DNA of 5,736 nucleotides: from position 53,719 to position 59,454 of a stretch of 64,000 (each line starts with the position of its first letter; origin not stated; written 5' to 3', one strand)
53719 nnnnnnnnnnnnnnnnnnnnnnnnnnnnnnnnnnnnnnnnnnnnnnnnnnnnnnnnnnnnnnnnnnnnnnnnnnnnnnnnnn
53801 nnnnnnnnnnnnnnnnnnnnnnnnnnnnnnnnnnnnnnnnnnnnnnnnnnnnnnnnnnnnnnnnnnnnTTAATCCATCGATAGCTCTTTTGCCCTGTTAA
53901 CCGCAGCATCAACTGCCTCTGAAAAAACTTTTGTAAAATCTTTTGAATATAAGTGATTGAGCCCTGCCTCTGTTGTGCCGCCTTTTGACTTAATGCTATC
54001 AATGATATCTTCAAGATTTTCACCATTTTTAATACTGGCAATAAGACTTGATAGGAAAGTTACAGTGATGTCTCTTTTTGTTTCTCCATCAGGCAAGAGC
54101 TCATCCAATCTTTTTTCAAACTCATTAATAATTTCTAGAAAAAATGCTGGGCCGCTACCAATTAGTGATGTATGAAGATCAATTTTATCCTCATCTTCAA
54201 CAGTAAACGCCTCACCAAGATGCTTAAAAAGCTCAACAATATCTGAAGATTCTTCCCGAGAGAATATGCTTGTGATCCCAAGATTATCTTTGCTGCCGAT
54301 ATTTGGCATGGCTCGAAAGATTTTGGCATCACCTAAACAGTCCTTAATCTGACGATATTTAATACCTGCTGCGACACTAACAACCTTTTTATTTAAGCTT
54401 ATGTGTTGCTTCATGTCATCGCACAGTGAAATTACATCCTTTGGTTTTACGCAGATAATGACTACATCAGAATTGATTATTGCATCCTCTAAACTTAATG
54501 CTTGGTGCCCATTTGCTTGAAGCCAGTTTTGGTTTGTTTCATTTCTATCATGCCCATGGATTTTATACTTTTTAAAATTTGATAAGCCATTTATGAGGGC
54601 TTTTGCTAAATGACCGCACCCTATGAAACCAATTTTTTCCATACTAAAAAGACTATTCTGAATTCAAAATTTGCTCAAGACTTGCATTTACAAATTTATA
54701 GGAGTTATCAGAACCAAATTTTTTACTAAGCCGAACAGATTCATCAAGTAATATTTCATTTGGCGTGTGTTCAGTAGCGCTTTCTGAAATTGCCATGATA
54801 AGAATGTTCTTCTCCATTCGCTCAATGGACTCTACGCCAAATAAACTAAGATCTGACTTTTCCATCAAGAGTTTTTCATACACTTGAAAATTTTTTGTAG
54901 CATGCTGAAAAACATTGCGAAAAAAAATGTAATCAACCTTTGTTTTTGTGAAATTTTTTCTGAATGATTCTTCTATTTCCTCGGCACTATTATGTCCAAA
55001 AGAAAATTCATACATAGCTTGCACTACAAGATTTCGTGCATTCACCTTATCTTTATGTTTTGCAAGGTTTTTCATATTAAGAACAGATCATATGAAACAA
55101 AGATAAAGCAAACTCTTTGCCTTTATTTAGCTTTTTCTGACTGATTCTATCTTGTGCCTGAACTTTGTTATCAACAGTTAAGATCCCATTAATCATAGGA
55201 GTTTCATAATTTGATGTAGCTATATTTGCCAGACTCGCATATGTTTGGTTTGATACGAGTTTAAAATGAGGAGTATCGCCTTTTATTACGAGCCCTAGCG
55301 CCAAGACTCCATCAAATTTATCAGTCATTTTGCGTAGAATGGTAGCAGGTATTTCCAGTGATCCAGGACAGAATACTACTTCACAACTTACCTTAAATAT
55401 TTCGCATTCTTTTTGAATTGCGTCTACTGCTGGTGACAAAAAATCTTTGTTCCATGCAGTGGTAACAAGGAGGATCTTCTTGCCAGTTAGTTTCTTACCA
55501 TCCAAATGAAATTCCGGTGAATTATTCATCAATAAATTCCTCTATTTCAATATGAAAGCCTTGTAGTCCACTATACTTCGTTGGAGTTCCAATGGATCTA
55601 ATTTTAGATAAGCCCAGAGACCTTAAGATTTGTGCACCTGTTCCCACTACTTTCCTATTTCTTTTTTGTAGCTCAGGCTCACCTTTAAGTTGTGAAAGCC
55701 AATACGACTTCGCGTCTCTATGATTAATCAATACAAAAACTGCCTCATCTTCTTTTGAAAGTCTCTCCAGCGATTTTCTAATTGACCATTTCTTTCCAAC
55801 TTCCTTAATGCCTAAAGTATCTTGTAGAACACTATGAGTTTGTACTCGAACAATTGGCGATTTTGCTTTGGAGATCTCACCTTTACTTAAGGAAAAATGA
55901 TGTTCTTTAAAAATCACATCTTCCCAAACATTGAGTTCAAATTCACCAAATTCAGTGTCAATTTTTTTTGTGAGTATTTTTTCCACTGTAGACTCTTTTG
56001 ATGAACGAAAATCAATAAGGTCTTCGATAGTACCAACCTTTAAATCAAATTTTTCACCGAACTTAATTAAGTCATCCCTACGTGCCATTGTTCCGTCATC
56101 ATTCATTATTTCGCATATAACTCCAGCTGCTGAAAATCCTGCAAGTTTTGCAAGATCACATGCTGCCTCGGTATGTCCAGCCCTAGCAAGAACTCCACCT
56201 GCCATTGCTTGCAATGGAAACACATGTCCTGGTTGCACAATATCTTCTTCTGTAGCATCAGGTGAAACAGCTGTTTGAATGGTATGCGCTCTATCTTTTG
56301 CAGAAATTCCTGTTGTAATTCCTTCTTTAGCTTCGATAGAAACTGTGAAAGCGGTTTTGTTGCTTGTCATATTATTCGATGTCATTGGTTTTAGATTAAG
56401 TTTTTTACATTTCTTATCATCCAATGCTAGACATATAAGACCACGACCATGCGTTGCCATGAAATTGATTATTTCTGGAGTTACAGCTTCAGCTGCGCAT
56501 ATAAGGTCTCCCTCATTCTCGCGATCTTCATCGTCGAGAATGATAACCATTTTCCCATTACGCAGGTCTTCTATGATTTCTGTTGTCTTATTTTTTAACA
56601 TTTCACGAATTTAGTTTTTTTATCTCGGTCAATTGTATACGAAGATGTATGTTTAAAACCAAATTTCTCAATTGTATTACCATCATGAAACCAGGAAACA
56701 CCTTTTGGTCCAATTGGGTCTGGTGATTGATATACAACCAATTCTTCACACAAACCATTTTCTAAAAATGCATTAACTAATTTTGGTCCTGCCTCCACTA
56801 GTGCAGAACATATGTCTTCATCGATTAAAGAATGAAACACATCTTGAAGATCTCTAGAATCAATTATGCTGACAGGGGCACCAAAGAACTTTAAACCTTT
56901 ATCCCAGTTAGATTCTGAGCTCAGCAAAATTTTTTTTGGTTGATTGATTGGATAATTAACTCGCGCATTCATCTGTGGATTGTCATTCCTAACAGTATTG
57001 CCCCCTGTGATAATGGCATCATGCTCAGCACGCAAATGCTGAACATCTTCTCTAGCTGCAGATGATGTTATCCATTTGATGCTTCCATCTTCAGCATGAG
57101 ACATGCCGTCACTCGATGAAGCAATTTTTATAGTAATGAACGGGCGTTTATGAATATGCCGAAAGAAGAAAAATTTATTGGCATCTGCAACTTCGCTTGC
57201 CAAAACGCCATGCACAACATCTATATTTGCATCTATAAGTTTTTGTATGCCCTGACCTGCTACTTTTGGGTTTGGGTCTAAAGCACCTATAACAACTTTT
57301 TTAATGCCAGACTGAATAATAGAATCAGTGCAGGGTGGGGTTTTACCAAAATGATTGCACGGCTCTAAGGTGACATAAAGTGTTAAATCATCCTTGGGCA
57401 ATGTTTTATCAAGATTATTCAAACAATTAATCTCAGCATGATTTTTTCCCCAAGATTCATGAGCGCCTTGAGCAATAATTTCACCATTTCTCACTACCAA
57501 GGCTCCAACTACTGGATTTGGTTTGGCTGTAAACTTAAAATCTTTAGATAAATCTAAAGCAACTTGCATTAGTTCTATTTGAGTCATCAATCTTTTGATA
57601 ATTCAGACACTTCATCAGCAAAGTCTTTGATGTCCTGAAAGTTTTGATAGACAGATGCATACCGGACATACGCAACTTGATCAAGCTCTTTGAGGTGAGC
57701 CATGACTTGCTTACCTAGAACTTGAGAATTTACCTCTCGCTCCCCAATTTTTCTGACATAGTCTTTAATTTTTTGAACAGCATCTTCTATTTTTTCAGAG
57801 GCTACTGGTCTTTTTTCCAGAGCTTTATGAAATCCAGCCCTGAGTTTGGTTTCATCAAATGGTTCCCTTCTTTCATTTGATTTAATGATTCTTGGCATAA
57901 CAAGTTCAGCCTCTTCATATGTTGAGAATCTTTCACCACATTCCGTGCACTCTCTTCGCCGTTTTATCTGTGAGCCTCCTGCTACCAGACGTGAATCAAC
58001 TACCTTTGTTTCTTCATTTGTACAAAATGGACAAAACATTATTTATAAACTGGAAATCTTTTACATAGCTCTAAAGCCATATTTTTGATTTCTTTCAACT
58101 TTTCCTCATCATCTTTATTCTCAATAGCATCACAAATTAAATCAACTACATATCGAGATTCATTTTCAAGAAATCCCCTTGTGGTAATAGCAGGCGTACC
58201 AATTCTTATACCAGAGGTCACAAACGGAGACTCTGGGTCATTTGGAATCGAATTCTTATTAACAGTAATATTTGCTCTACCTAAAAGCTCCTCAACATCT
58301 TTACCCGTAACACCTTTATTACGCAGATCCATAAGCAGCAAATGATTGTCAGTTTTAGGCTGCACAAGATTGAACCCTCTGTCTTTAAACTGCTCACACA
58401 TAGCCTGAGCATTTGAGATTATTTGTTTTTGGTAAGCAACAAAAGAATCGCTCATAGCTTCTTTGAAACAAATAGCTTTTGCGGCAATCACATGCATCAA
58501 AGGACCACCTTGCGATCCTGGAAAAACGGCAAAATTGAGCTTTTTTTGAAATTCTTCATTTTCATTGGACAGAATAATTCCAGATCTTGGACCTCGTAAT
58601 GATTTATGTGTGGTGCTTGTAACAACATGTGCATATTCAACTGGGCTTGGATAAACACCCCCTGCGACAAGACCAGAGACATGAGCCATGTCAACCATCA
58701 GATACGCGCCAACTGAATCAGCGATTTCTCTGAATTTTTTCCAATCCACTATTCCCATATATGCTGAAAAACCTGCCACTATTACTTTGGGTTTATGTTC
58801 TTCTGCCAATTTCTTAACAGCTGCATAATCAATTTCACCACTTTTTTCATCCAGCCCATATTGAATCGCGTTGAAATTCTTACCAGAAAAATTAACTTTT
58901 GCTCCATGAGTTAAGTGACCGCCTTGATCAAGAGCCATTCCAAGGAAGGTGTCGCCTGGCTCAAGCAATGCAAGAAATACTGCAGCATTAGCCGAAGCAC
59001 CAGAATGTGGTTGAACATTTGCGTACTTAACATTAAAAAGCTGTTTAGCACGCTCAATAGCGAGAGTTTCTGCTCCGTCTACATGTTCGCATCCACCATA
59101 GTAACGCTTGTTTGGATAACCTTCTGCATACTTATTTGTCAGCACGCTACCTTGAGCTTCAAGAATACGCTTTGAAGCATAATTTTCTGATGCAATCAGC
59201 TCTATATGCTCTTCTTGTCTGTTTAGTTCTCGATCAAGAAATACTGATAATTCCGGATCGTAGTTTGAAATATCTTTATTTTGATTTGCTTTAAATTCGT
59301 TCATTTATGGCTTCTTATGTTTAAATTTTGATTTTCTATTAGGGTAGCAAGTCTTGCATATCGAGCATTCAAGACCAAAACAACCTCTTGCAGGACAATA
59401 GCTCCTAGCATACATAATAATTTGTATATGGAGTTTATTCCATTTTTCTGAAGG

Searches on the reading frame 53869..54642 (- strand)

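Call 20: search_protein_families(library=pfam, proteins=[window:53869-54642:-], max_evalue=0.001)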
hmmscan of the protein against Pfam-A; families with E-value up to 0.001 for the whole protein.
window:53869-54642:- (257 aa): 5 families
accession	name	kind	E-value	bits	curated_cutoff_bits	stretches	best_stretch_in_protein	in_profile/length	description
PF14748.11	P5CR_dimer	-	3.5e-17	63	25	1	151-254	1-105/105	Pyrroline-5-carboxylate reductase dimerisation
PF03807.23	F420_oxidored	-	2.1e-15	57.5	21.6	1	3-93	1-94/94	NADP oxidoreductase coenzyme F420-dependent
PF02826.25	2-Hacid_dh_C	-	2.8e-05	24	25.1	1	3-66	38-100/178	D-isomer specific 2-hydroxyacid dehydrogenase, NAD binding domain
PF03446.21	NAD_binding_2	-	2.9e-05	24.6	21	1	3-83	1-85/161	NAD binding domain of 6-phosphogluconate dehydrogenase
PF02558.23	ApbA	-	3e-05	24.1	22.2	1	4-117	1-127/150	Ketopantoate reductase PanE/ApbA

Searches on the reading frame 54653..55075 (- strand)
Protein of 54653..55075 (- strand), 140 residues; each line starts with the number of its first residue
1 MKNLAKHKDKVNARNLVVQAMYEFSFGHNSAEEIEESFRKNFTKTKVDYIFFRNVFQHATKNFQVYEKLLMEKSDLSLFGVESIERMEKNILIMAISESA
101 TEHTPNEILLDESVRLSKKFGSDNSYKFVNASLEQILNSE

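Call 20: search_protein_families(library=pfam, proteins=[window:54653-55075:-], max_evalue=0.001)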
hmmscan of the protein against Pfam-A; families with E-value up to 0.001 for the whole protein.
window:54653-55075:- (140 aa): 1 family
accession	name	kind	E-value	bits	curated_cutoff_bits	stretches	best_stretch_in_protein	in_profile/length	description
PF01029.23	NusB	-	9.1e-15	55.7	23.1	1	12-136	2-131/133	NusB family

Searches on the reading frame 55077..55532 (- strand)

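Call 20: search_protein_families(library=pfam, proteins=[window:55077-55532:-], max_evalue=0.001)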
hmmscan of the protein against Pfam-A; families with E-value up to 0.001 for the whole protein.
window:55077-55532:- (151 aa): 1 family
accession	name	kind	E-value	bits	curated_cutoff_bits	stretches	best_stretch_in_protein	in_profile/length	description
PF00885.24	DMRL_synthase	-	8.2e-31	107.2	26.7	1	18-149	2-135/139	6,7-dimethyl-8-ribityllumazine synthase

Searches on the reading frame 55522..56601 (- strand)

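Call 20: search_protein_families(library=pfam, proteins=[window:55522-56601:-], max_evalue=0.001)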
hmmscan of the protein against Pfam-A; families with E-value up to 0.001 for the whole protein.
window:55522-56601:- (359 aa): 2 families
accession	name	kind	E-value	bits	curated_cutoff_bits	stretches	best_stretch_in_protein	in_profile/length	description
PF00926.24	DHBP_synthase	-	1.1e-86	289.7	26.4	1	8-197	2-190/191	3,4-dihydroxy-2-butanone 4-phosphate synthase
PF00925.25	GTP_cyclohydro2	-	8.1e-24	84.5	23.3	1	211-357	5-164/165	GTP cyclohydrolase II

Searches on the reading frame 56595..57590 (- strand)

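Call 20: search_protein_families(library=pfam, proteins=[window:56595-57590:-], max_evalue=0.001)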
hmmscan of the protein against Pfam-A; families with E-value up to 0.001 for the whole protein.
window:56595-57590:- (331 aa): 4 families
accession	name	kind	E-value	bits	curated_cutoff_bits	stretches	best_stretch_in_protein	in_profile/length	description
PF01872.23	RibD_C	-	2.3e-28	99.8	24.1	1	150-322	1-193/197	RibD C-terminal domain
PF00383.29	dCMP_cyt_deam_1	-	6.3e-19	68.2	25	1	4-102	4-101/102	Cytidine and deoxycytidylate deaminase zinc-binding region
PF14437.12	MafB19-deam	-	5.5e-13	49.5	27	1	27-118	24-116/142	MafB19-like deaminase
PF18785.7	Inv-AAD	-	2.1e-08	34.5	26.5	1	35-127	9-116/129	Invertebrate-AID/APOBEC-deaminase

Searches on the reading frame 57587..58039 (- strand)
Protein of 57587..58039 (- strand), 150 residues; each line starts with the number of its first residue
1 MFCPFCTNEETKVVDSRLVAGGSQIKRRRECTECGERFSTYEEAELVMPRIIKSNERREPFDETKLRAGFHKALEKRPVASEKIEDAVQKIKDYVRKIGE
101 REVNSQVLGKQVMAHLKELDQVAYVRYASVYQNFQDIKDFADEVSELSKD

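Call 20: search_protein_families(library=pfam, proteins=[window:57587-58039:-], max_evalue=0.001)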
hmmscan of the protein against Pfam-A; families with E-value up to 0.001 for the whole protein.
window:57587-58039:- (150 aa): 3 families
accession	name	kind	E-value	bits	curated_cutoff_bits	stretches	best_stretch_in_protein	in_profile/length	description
PF22811.2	Zn_ribbon_NrdR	-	4.6e-20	71.7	27.2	1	1-42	1-42/42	Transcriptional repressor NrdR-like, N-terminal domain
PF03477.21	ATP-cone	-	1.2e-18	67.8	25.8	1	50-136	2-87/88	ATP cone domain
PF23430.1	DUF7117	-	0.00014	22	28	1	24-99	2-83/232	Family of unknown function (DUF7117)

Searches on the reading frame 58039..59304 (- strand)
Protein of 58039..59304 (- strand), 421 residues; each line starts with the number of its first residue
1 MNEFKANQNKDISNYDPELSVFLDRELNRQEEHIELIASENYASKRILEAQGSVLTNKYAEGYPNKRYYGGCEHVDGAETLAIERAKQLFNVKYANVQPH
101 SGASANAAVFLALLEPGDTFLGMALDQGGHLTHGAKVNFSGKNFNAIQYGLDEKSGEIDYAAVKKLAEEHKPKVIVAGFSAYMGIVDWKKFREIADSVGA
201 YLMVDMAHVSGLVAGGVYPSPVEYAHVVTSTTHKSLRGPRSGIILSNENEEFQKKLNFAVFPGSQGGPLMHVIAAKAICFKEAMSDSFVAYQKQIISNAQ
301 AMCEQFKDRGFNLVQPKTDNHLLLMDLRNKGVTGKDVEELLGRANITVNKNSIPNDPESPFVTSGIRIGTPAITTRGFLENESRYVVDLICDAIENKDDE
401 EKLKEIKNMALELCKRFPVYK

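Call 20: search_protein_families(library=pfam, proteins=[window:58039-59304:-], max_evalue=0.001)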
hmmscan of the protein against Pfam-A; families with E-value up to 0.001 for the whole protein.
window:58039-59304:- (421 aa): 2 families
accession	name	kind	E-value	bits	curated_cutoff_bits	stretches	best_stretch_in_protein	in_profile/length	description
PF00464.25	SHMT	-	3.9e-170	566.2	27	1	13-390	2-399/399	Serine hydroxymethyltransferase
PF00155.27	Aminotran_1_2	-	5.2e-12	46.1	19.7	1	87-372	52-348/361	Aminotransferase class I and II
